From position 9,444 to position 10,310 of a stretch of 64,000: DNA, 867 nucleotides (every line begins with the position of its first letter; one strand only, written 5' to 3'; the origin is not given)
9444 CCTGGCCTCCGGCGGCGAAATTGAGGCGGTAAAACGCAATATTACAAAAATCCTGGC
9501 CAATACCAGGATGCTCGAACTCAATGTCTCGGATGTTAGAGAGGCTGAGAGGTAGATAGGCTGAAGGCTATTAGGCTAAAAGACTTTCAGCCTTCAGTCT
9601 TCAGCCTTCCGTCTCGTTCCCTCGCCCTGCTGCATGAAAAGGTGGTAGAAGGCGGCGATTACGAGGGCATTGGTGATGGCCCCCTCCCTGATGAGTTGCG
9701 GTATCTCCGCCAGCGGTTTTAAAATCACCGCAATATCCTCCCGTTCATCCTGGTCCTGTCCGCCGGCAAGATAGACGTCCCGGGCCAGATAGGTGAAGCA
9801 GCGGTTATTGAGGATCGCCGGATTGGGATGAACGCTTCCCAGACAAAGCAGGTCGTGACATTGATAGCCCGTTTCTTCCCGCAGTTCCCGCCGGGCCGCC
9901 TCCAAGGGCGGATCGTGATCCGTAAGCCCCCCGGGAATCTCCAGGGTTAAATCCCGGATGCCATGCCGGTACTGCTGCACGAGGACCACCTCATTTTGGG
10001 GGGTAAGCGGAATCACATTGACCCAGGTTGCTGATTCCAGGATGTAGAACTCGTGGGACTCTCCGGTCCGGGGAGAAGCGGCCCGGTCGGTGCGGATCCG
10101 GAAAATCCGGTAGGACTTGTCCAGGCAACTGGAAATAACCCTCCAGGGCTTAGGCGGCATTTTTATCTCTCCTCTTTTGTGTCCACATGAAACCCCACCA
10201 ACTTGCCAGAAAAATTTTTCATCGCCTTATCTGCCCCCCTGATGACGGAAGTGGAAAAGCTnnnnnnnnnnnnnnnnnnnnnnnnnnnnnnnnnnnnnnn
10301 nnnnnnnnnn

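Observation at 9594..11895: Possible dedicated prFMN cofactor supply operon: UbiX + archaeal-type riboflavin kinase fusion + Nudix hydrolase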

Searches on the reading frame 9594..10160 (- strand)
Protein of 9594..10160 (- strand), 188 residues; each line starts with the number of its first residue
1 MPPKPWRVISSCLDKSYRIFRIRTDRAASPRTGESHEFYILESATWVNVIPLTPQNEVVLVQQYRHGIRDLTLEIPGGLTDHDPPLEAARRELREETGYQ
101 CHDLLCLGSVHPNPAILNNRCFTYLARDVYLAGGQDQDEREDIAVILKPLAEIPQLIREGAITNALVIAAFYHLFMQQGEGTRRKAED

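Call 8: search_protein_families(library=pfam, proteins=[window:9594-10160:-], max_evalue=0.01)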
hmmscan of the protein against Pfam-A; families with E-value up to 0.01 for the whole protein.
window:9594-10160:- (188 aa): 1 family
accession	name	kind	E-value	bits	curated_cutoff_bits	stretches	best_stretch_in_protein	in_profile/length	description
PF00293.34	NUDIX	-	5.7e-13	49.5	21.1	1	47-156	6-119/134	NUDIX domain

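Call 9: search_protein_families(library=ncbifam, proteins=[window:9594-10160:-], max_evalue=0.001)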
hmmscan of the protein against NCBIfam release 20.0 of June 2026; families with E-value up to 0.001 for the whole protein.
window:9594-10160:- (188 aa): 4 families
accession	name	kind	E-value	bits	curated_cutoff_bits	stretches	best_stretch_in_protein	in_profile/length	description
NF008736.0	PRK11762.1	equivalog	1.1e-20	73.9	169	1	45-172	48-175/186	ADP compounds hydrolase NudE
TIGR00052.1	TIGR00052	subfamily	1.6e-06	27.8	79.55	1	34-170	34-182/188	nudix-type nucleoside diphosphatase, YffH/AdpP family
TIGR02705.1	nudix_YtkD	equivalog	0.00016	21.2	154.4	1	43-109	23-84/156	RNA deprotection pyrophosphohydrolase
NF011585.0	PRK15009.1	equivalog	0.00025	20.8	234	1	57-168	59-178/191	GDP-mannose pyrophosphatase NudK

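Call 57: find_homologous_proteins(query=window:9594-10160:-)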
Query window:9594-10160:- (188 aa): 3174 proteins with E <= 0.001 among 3361 candidates; the best 120 are listed.
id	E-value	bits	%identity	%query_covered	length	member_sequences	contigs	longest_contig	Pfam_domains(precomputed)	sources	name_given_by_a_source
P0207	2.6e-117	407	96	99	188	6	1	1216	PF00293.35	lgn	-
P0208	8.1e-82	291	73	94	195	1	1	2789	PF00293.35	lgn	-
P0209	3.3e-81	289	71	94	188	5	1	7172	PF00293.35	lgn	-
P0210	9.4e-81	288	69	94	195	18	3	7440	PF00293.35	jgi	-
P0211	6.6e-80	285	69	97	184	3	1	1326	PF00293.35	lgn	-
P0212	1.3e-79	284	70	94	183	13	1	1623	PF00293.35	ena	-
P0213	2.5e-79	283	70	94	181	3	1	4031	PF00293.35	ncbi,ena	-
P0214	4.1e-79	283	67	94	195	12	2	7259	PF00293.35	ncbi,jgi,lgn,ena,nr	ncbi:MAG: NUDIX hydrolase [Desulfobacteraceae bacterium]|nr:NUDIX hydrolase [Desulfobacteraceae bact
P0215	1.3e-78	281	66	96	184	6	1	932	PF00293.35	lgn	-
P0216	1.5e-78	281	70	94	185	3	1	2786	PF00293.35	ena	-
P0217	1.5e-78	281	68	94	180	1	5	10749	PF00293.35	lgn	-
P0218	1.9e-78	280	67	94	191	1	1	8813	PF00293.35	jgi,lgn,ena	-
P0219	2.2e-78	280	68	96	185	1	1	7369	PF00293.35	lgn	-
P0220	2.5e-78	280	67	97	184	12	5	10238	PF00293.35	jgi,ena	-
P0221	3.3e-78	280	67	94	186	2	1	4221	PF00293.35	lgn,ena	-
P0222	3.8e-78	279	69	94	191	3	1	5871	PF00293.35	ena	-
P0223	4.3e-78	279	66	96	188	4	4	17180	PF00293.35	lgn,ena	-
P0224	4.4e-78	279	69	95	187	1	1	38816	PF00293.35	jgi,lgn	jgi:ADP-ribose pyrophosphatase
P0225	5.0e-78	279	69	94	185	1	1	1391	PF00293.35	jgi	jgi:8-oxo-dGTP pyrophosphatase MutT (NUDIX family)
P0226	6.1e-78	279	69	94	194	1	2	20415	PF00293.35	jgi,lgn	jgi:8-oxo-dGTP pyrophosphatase MutT (NUDIX family)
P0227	6.9e-78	279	68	96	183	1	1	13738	PF00293.35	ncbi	-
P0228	7.6e-78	278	68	96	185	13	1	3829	PF00293.35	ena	-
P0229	1.0e-77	278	70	93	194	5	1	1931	PF00293.35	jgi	jgi:8-oxo-dGTP pyrophosphatase MutT (NUDIX family)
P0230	1.0e-77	278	67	97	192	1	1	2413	PF00293.35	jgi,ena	-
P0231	1.1e-77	278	66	98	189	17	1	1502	PF00293.35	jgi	-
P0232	1.1e-77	278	67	97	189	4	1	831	PF00293.35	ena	-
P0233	1.1e-77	278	69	94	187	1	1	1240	PF00293.35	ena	-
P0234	1.6e-77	277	67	96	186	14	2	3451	PF00293.35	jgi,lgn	jgi:ADP-ribose pyrophosphatase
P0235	3.6e-77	276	68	94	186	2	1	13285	PF00293.35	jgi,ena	-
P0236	4.0e-77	276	65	98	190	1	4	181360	PF00293.35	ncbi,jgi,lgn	-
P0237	4.0e-77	276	65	97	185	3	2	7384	PF00293.35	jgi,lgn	-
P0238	5.4e-77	276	67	94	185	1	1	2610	PF00293.35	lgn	-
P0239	5.7e-77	276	68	94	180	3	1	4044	PF00293.35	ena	-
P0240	6.9e-77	275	66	97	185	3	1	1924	PF00293.35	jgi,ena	-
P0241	7.1e-77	275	67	94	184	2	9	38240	PF00293.35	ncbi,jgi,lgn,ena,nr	ncbi:MAG: NUDIX hydrolase [Deltaproteobacteria bacterium]|nr:NUDIX hydrolase [Deltaproteobacteria ba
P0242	1.0e-76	275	66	97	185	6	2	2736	PF00293.35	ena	-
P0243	1.2e-76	275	67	94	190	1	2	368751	PF00293.35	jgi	-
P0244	1.6e-76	274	66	96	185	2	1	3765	PF00293.35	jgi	jgi:8-oxo-dGTP pyrophosphatase MutT (NUDIX family)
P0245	1.7e-76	274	66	97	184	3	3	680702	PF00293.35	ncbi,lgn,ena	-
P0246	1.9e-76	274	67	94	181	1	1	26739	PF00293.35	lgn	-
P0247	2.0e-76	274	67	97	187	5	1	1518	PF00293.35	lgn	-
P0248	2.1e-76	274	66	96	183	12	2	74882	PF00293.35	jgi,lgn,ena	-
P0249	2.1e-76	274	66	94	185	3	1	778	PF00293.35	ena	-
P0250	2.4e-76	274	63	98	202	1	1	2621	PF00293.35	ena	-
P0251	2.7e-76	273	67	94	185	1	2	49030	PF00293.35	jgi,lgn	-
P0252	3.0e-76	273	67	97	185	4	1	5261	PF00293.35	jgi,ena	-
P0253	3.7e-76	273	66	97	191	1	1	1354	PF00293.35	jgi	jgi:8-oxo-dGTP pyrophosphatase MutT (NUDIX family)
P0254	3.8e-76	273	67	94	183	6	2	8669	PF00293.35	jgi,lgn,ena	-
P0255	3.9e-76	273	65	97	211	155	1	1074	PF00293.35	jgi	jgi:ADP-ribose pyrophosphatase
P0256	4.5e-76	273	66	96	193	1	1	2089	PF00293.35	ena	-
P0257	6.3e-76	272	67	94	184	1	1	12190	PF00293.35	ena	-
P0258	6.3e-76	272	65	98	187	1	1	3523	PF00293.35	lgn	-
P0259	6.5e-76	272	66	97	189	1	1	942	PF00293.35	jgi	jgi:ADP-ribose pyrophosphatase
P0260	7.4e-76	272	67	94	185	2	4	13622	PF00293.35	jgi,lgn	jgi:ADP-ribose pyrophosphatase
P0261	7.9e-76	272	66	97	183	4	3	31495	PF00293.35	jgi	jgi:ADP-ribose pyrophosphatase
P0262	8.0e-76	272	67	94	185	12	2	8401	PF00293.35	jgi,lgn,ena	-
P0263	8.3e-76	272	65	94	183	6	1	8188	PF00293.35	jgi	-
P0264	8.5e-76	272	68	94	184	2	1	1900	PF00293.35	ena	-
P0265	9.6e-76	272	65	97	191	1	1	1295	PF00293.35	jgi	jgi:ADP-ribose pyrophosphatase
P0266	1.4e-75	271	67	94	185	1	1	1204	PF00293.35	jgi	jgi:ADP-ribose pyrophosphatase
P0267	1.5e-75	271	67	94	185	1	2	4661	PF00293.35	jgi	-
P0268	1.6e-75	271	66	94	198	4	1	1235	PF00293.35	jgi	jgi:ADP-ribose pyrophosphatase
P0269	1.6e-75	271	66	94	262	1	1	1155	PF00293.35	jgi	-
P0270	1.8e-75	271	68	94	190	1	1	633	PF00293.35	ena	-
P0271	1.8e-75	271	67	94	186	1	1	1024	PF00293.35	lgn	-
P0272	1.9e-75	271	67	94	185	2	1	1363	PF00293.35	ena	-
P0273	2.0e-75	271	69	93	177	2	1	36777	PF00293.35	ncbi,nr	ncbi:NUDIX hydrolase [Desulfobacterales bacterium HSG2]|nr:NUDIX hydrolase [Desulfobacterales bacter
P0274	2.2e-75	270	66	93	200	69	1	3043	PF00293.35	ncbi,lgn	-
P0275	2.4e-75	270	65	96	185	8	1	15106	PF00293.35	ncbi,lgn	ncbi:MAG: NUDIX hydrolase [Pseudomonadota bacterium]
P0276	2.8e-75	270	69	94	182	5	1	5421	PF00293.35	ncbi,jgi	jgi:8-oxo-dGTP pyrophosphatase MutT (NUDIX family)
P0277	3.4e-75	270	68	93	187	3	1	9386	PF00293.35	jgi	jgi:8-oxo-dGTP pyrophosphatase MutT (NUDIX family)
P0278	3.9e-75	270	67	94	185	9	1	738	PF00293.35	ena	-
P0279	4.1e-75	270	66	94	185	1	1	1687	PF00293.35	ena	-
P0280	4.3e-75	269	66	94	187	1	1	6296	PF00293.35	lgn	-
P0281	5.1e-75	269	65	97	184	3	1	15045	PF00293.35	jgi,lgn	jgi:ADP-ribose pyrophosphatase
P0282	6.2e-75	269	67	96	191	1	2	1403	PF00293.35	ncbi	-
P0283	6.3e-75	269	68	94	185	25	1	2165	PF00293.35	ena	-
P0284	6.9e-75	269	67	94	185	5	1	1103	PF00293.35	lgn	-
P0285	8.3e-75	269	67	97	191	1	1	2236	PF00293.35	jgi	jgi:8-oxo-dGTP pyrophosphatase MutT (NUDIX family)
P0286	8.3e-75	269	67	94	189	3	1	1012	PF00293.35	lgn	-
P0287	8.4e-75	269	64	96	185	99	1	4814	PF00293.35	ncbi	-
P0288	9.1e-75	268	66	94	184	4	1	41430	PF00293.35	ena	-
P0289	9.4e-75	268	66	97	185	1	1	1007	PF00293.35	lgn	-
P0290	9.7e-75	268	65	94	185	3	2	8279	PF00293.35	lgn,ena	-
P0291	1.1e-74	268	68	94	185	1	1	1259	PF00293.35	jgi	jgi:ADP-ribose pyrophosphatase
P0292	1.1e-74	268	65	99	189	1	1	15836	PF00293.35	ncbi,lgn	-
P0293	1.3e-74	268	66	94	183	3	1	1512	PF00293.35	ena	-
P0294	1.3e-74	268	63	97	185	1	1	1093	PF00293.35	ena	-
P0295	1.3e-74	268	68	94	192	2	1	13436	PF00293.35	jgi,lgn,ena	-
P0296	1.6e-74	268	65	98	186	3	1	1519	PF00293.35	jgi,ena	-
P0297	1.7e-74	268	66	94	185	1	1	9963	PF00293.35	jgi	-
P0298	1.8e-74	267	65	96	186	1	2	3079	PF00293.35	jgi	jgi:ADP-ribose pyrophosphatase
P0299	1.8e-74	267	65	94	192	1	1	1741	PF00293.35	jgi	jgi:8-oxo-dGTP pyrophosphatase MutT (NUDIX family)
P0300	1.9e-74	267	65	94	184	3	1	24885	PF00293.35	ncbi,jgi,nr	ncbi:MAG: NUDIX hydrolase [Deltaproteobacteria bacterium]|nr:NUDIX hydrolase [Deltaproteobacteria ba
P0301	1.9e-74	267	66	94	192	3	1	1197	PF00293.35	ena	-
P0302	2.2e-74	267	68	93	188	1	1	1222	PF00293.35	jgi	jgi:8-oxo-dGTP pyrophosphatase MutT (NUDIX family)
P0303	2.3e-74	267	67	94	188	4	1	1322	PF00293.35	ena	-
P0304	2.5e-74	267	65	94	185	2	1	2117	PF00293.35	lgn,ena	-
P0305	2.6e-74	267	65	96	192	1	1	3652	PF00293.35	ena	-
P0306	2.7e-74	267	64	95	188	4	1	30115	PF00293.35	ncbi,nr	ncbi:MAG TPA: NUDIX hydrolase [Desulfobacteraceae bacterium]|nr:NUDIX hydrolase [Desulfobacteraceae 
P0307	2.8e-74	267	67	94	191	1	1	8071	PF00293.35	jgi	jgi:ADP-ribose pyrophosphatase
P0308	2.9e-74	267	66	96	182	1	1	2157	PF00293.35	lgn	-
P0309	3.1e-74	267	64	97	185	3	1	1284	PF00293.35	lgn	-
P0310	3.2e-74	267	65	95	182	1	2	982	PF00293.35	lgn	-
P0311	3.2e-74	267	63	99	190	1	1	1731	PF00293.35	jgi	jgi:ADP-ribose pyrophosphatase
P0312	3.9e-74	266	66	94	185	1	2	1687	PF00293.35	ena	-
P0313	3.9e-74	266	63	96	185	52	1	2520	PF00293.35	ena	-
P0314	3.9e-74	266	64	98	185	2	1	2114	PF00293.35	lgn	-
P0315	4.2e-74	266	65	99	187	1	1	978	PF00293.35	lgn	-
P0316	4.2e-74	266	66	94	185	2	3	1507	PF00293.35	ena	-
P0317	4.2e-74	266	66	94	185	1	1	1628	PF00293.35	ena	-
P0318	4.2e-74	266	65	96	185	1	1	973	PF00293.35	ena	-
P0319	4.2e-74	266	67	94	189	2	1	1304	PF00293.35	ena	-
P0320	4.4e-74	266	65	94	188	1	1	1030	PF00293.35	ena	-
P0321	4.4e-74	266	65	95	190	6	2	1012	PF00293.35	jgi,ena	-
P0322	4.7e-74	266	66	94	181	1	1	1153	PF00293.35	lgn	-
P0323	5.0e-74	266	65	94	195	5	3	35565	PF00293.35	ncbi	ncbi:MAG: NUDIX hydrolase [Pseudomonadota bacterium]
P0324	6.1e-74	266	67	93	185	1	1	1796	PF00293.35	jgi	jgi:ADP-ribose pyrophosphatase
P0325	6.4e-74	266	66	94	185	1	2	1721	PF00293.35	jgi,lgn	jgi:ADP-ribose pyrophosphatase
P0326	6.4e-74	266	65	94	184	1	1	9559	PF00293.35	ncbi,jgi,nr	ncbi:MAG: NUDIX hydrolase [Deltaproteobacteria bacterium]|nr:NUDIX hydrolase [Deltaproteobacteria ba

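Call 58: find_encoding_contigs(protein=P0245, flank=5000, max_places=2)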
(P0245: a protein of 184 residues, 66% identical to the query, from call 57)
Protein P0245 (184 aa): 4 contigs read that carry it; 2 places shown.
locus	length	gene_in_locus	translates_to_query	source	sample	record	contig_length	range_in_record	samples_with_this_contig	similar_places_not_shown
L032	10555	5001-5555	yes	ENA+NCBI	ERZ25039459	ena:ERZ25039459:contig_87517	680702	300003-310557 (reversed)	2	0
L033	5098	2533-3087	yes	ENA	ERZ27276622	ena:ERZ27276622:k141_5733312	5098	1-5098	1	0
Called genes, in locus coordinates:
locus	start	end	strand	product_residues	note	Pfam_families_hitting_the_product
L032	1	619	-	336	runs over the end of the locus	PF25919:BSH_CusB (faint), PF25917:BSH_RND, PF25973:BSH_CzcB, PF25881:HH_YBHG, PF25954:Beta-barrel_RND_2 (weak), PF25990:Beta-barrel_YknX, PF26002:Beta-barrel_AprE (weak)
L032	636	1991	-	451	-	PF02321:OEP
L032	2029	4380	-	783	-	PF02190:LON_substr_bdg, PF00004:AAA, PF07728:AAA_5 (weak), PF22667:Lon_lid, PF05362:Lon_C, PF13541:ChlI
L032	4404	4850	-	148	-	PF00011:HSP20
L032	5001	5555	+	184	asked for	PF00293:NUDIX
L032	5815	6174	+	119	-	PF05973:Gp49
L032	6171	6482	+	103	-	PF13744:HTH_37, PF04545:Sigma70_r4 (faint), PF12844:HTH_19, PF13560:HTH_31, PF01381:HTH_3, PF13443:HTH_26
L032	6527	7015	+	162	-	-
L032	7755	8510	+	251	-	PF04972:BON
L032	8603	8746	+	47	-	PF18919:DUF5670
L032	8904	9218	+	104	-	PF04972:BON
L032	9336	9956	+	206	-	PF07486:Hydrolase_2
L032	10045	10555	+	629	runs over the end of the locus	PF02550:AcetylCoA_hydro, PF13336:AcetylCoA_hyd_C, PF13302:Acetyltransf_3, PF00583:Acetyltransf_1, PF13420:Acetyltransf_4, PF13508:Acetyltransf_7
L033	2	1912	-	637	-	?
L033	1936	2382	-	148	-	PF00011:HSP20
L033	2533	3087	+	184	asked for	PF00293:NUDIX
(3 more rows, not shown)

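Call 59: find_encoding_contigs(protein=P0241, flank=5000, max_places=3)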
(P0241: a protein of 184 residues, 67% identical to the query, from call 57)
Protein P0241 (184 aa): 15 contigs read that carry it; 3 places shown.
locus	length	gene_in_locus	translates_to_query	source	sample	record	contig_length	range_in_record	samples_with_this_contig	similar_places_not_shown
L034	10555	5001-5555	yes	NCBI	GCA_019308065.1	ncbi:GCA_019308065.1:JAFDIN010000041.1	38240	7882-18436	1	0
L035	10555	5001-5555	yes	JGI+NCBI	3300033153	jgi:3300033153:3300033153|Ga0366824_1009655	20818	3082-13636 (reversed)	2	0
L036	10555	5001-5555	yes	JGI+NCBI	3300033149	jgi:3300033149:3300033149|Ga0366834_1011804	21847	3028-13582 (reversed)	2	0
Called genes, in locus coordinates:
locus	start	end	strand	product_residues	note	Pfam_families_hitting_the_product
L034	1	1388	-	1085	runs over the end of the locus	PF04257:RecC_N, PF27451:RecC_4th, PF17946:RecC_C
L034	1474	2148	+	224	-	PF00535:Glycos_transf_2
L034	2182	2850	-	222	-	PF00571:CBS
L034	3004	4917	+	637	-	PF00270:DEAD, PF13307:Helicase_C_2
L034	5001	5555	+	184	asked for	PF00293:NUDIX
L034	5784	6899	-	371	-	PF02885:Glycos_trans_3N, PF00591:Glycos_transf_3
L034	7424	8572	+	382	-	PF25917:BSH_RND, PF25919:BSH_CusB (faint), PF25973:BSH_CzcB (weak), PF25881:HH_YBHG (faint), PF25954:Beta-barrel_RND_2, PF25989:YknX_C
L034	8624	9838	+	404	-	PF00873:ACR_tran, PF03176:MMPL, PF02355:SecD_SecF_C (weak)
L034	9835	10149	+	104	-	-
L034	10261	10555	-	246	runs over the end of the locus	PF13085:Fer2_3, PF13183:Fer4_8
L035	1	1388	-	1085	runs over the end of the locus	PF04257:RecC_N, PF27451:RecC_4th, PF17946:RecC_C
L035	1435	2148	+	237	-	PF00535:Glycos_transf_2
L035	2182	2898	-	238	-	PF00571:CBS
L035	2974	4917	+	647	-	PF00270:DEAD, PF13307:Helicase_C_2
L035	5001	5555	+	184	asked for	PF00293:NUDIX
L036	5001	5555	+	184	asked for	PF00293:NUDIX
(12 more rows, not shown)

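Call 60: find_encoding_contigs(protein=P0236, flank=5000, max_places=2)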
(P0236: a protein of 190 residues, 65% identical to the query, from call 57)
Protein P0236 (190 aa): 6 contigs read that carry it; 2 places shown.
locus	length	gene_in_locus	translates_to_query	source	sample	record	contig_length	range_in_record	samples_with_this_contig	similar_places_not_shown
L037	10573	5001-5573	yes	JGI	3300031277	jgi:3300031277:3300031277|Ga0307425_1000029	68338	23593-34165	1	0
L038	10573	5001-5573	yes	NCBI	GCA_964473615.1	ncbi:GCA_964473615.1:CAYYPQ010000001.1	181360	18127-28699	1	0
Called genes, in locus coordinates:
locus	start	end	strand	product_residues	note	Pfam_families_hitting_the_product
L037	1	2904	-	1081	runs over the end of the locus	PF04257:RecC_N, PF27451:RecC_4th, PF17946:RecC_C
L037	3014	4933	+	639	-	PF00270:DEAD (weak), PF13307:Helicase_C_2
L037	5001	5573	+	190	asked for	PF00293:NUDIX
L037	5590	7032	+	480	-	PF02629:CoA_binding, PF13380:CoA_binding_2, PF13607:Succ_CoA_lig, PF19045:Ligase_CoA_2 (weak)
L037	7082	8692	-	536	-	PF00753:Lactamase_B, PF10996:Beta-Casp, PF07521:RMMBL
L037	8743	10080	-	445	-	PF05762:VWA_CoxE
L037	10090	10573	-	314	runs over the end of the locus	PF07724:AAA_2 (faint), PF00004:AAA, PF07726:AAA_3 (faint), PF07728:AAA_5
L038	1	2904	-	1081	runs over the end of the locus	PF04257:RecC_N, PF27451:RecC_4th, PF17946:RecC_C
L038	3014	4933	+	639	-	PF00270:DEAD (weak), PF13307:Helicase_C_2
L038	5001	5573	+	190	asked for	PF00293:NUDIX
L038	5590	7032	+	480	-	PF02629:CoA_binding, PF13380:CoA_binding_2, PF13607:Succ_CoA_lig, PF19045:Ligase_CoA_2 (weak)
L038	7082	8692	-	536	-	PF00753:Lactamase_B, PF10996:Beta-Casp, PF07521:RMMBL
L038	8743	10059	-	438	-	PF05762:VWA_CoxE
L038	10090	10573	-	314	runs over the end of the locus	PF07724:AAA_2 (faint), PF00004:AAA, PF07726:AAA_3 (faint), PF07728:AAA_5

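Call 61: find_encoding_contigs(protein=P0210, flank=5000, max_places=3)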
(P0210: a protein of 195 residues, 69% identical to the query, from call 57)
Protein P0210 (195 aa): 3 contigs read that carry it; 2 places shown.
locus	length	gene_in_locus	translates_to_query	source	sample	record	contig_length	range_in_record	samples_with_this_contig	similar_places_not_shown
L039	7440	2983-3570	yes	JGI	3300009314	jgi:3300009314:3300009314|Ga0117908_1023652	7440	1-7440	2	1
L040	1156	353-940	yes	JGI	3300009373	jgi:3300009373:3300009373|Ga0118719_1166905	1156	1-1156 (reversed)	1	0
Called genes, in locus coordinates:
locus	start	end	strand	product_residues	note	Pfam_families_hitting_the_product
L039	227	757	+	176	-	PF00072:Response_reg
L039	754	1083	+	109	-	PF01627:Hpt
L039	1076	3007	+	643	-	PF00270:DEAD (faint), PF13307:Helicase_C_2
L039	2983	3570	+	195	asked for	PF00293:NUDIX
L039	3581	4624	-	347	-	PF13717:Zn_ribbon_4, PF13719:Zn_ribbon_5, PF11906:DUF3426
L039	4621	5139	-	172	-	PF00156:Pribosyltran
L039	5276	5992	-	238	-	PF05170:AsmA, PF05359:DUF748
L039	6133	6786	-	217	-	PF01300:Sua5_yciO_yrdC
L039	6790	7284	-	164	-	PF00731:AIRC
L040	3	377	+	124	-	?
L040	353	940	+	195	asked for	PF00293:NUDIX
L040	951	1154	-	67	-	?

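Call 62: find_encoding_contigs(protein=P0223, flank=5000, max_places=3)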
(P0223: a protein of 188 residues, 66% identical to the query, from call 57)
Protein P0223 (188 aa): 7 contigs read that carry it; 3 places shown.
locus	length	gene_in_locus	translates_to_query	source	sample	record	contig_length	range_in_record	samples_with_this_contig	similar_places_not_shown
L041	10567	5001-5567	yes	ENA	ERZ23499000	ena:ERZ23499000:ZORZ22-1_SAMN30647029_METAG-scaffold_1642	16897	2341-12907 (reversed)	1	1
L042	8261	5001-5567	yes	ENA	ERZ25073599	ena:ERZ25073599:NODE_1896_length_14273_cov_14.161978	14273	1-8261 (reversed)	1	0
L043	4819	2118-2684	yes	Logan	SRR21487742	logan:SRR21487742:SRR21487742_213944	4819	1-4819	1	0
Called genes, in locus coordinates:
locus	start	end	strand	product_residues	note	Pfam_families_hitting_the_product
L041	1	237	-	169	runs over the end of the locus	PF04608:PgpA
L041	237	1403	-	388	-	PF01969:Ni_insertion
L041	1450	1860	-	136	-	PF14539:DUF4442, PF03061:4HBT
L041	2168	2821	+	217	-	PF00702:Hydrolase, PF12710:HAD (faint), PF13419:HAD_2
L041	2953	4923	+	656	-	PF00270:DEAD (faint), PF13307:Helicase_C_2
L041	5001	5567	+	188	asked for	PF00293:NUDIX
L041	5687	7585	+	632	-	PF13623:SurA_N_2, PF13624:SurA_N_3, PF09312:SurA_N, PF13145:Rotamase_2, PF13616:Rotamase_3, PF00639:Rotamase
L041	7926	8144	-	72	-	PF01176:eIF-1a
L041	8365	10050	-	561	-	PF05157:MshEN, PF00437:T2SSE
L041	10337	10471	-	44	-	-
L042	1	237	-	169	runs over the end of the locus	PF04608:PgpA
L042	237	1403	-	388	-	PF01969:Ni_insertion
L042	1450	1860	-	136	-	PF14539:DUF4442, PF03061:4HBT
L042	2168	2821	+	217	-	PF00702:Hydrolase, PF12710:HAD (faint), PF13419:HAD_2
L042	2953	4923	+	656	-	PF00270:DEAD (faint), PF13307:Helicase_C_2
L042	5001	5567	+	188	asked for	PF00293:NUDIX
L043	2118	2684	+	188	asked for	PF00293:NUDIX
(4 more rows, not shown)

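Call 74: list_cluster_members(proteins=[P0001, window:9594-10160:-, window:11263-11895:-, window:4527-5984:+])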
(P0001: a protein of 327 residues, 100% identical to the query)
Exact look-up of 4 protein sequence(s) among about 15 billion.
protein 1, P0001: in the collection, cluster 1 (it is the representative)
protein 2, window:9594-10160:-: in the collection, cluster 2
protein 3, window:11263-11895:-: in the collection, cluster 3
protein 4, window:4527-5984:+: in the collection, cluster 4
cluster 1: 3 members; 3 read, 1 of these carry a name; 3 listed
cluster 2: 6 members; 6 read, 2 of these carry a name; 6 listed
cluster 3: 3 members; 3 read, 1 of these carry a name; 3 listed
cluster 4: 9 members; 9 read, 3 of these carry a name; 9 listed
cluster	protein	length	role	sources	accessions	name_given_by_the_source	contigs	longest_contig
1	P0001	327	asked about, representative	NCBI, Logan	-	-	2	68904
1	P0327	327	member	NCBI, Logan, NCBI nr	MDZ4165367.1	MAG: DUF120 domain-containing protein [Smithellaceae bacterium] | DUF120 domain-containing protein [Smithellaceae bacterium]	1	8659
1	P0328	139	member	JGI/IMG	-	-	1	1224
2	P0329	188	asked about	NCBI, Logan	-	-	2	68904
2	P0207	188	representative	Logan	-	-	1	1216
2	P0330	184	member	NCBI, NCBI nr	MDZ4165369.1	MAG: NUDIX hydrolase [Smithellaceae bacterium] | NUDIX hydrolase [Smithellaceae bacterium]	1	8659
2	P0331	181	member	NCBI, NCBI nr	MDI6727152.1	MAG: NUDIX hydrolase [Smithellaceae bacterium] | NUDIX hydrolase [Smithellaceae bacterium]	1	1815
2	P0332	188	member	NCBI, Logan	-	-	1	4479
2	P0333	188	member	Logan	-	-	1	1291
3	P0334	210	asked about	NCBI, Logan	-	-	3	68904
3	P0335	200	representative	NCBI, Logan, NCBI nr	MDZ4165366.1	MAG: UbiX family flavin prenyltransferase [Smithellaceae bacterium] | UbiX family flavin prenyltransferase [Smithellaceae bacterium]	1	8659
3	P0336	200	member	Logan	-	-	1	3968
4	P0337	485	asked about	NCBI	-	-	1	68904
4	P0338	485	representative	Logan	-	-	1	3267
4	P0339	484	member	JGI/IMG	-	4-hydroxy-3-polyprenylbenzoate decarboxylase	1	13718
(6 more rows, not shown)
